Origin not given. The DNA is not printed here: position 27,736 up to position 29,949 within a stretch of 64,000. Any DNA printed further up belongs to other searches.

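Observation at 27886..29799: Copy B3 is a five-piece mosaic of five other copies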

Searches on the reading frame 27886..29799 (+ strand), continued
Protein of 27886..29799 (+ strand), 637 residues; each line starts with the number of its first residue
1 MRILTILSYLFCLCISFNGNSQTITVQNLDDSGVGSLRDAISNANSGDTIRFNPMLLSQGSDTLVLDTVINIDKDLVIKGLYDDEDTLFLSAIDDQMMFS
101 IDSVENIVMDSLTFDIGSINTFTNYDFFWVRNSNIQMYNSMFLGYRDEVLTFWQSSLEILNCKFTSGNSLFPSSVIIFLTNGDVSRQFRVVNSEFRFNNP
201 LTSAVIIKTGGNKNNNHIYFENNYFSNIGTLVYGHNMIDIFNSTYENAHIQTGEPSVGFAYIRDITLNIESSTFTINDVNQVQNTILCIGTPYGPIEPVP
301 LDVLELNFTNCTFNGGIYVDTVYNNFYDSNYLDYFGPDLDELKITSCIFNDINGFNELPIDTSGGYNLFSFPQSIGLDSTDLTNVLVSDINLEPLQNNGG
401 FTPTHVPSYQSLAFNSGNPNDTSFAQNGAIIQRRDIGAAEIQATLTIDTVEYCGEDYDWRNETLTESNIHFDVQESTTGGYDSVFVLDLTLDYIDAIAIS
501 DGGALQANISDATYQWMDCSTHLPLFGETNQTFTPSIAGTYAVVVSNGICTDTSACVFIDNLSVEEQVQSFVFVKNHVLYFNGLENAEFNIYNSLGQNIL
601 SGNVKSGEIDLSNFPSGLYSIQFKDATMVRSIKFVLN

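Call 50: fold_search(model_id=the predicted structure, library=pdb)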
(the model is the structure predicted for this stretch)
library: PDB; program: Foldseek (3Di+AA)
matches with E <= 10: 1075; with E <= 0.001: 0
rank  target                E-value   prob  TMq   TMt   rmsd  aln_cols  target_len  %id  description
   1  6a40_A                1.3e-03  1.00  0.32  0.39   7.8       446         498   12  complex structure of Alginate lyase AlyF-OU02 with G4 (released 2019-05-01)
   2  9rcs_A                1.3e-03  1.00  0.11  0.19  17.8       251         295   13  Cardioderma bat coronavirus KY43 receptor binding domain in complex with human CEACAM6 (released 2026-04-08)
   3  9ozd_C                1.7e-03  0.99  0.20  0.30  13.9       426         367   12  Crystal structure of the polysaccharide lyase RbmB from Vibrio cholerae bound to Vibrio Polysaccharide (released 2026-03-11)
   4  5w6f_A                1.7e-03  0.99  0.20  0.20  13.9       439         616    9  Crystal structure of Bacteriophage CBA120 tailspike protein 3 (TSP3, orf212) (released 2018-10-24)
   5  5g5n_C                2.3e-03  1.00  0.25  0.42  11.4       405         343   10  Structure of the snake adenovirus 1 hexon-interlacing LH3 protein, methylmercury chloride derivative (released 2017-06-07)
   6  8bwk_D                2.8e-03  1.00  0.27  0.25  10.7       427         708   10  Metagenomic derived PL6 alginate lyase (released 2023-12-20)
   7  9buj                  4.6e-03  1.00  0.22  0.32  10.0       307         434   16  Structure of PfPL1 from Pseudoalteromonas fuliginea (released 2024-07-10)
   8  6nw9_C                4.8e-03  0.87  0.17  0.18  13.3       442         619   10  CRYSTAL STRUCTURE OF A TAILSPIKE PROTEIN 3 (TSP3, ORF212) FROM ESCHERICHIA COLI O157:H7 BACTERIOPHAGE CBA120 (released 2019-06-05)
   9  1hg8_A                6.3e-03  0.98  0.23  0.36  11.3       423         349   11  Endopolygalacturonase from the phytopathogenic fungus Fusarium moniliforme (released 2001-11-10)
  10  3jur_D                6.6e-03  1.00  0.31  0.43   7.3       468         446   11  The crystal structure of a hyperthermoactive Exopolygalacturonase from Thermotoga maritima (released 2009-11-17)
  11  9fly_A                6.6e-03  0.99  0.11  0.09  15.9       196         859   18  CryoEM structure of the base (4151-5009) in the grappling hook protein A (GhpA) in the bacterium Aureispira sp. CCB-QB (released 2024-10-16)
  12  9gsd_B                8.3e-03  0.91  0.07  0.19  17.4       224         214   10  Cryo-EM structure of mouse PMCA-NPTN complex captured in E2 state (BEF3) (released 2025-08-06)
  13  6hn4_F                8.3e-03  0.28  0.08  0.10  28.8       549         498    9  Leucine-zippered human insulin receptor ectodomain with single bound insulin - "lower" membrane-proximal part (released 2018-11-21)
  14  7ok5_B                9.6e-03  0.97  0.10  0.10  16.2       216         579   16  Crystal structure of mouse neurofascin 155 immunoglobulin domains (released 2022-12-14)
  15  2y25_A                1.4e-02  0.96  0.09  0.17  19.2       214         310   14  Crystal structure of the myomesin domains My11-My13 (released 2011-12-21)
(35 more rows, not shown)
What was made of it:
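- On T9SS type A cargo protein: The Foldseek hits include the RgpB C-terminal domain (call 50).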

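Call 52: find_encoding_contigs(protein=P0014, flank=10000, max_places=4)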
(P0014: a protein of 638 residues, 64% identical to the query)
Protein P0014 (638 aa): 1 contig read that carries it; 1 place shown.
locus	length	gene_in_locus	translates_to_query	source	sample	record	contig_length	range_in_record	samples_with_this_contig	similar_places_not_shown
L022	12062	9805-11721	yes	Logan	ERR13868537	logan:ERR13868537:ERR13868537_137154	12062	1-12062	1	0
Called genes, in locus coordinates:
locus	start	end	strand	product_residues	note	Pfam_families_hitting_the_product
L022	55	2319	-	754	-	PF00330:Aconitase, PF00694:Aconitase_C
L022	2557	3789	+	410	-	PF12704:MacB_PCD, PF02687:FtsX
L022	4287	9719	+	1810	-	PF16116:DUF4832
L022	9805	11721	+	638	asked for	-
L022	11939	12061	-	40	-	?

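Call 53: find_encoding_contigs(protein=P0013, flank=10000, max_places=4)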
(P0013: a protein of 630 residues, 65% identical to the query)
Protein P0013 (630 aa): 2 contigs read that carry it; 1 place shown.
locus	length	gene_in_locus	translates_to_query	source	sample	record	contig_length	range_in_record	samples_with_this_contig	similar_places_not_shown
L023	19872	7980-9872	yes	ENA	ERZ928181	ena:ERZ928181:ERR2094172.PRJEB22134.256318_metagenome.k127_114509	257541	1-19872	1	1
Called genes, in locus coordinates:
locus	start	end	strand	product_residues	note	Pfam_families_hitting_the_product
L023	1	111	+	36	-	?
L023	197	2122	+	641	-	-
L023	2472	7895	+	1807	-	PF16116:DUF4832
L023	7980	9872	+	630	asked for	PF18962:Por_Secre_tail (faint)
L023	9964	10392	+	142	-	PF02082:Rrf2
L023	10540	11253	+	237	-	PF04405:ScdA_N, PF01814:Hemerythrin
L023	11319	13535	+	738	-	PF22085:NorB_cytochrome_c-like, PF00115:COX1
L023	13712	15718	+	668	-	PF00122:E1-E2_ATPase, PF00702:Hydrolase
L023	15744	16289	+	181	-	-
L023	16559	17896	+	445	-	PF13367:PrsW-protease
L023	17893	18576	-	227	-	PF00072:Response_reg, PF00486:Trans_reg_C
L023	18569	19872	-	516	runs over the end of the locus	PF00512:HisKA, PF02518:HATPase_c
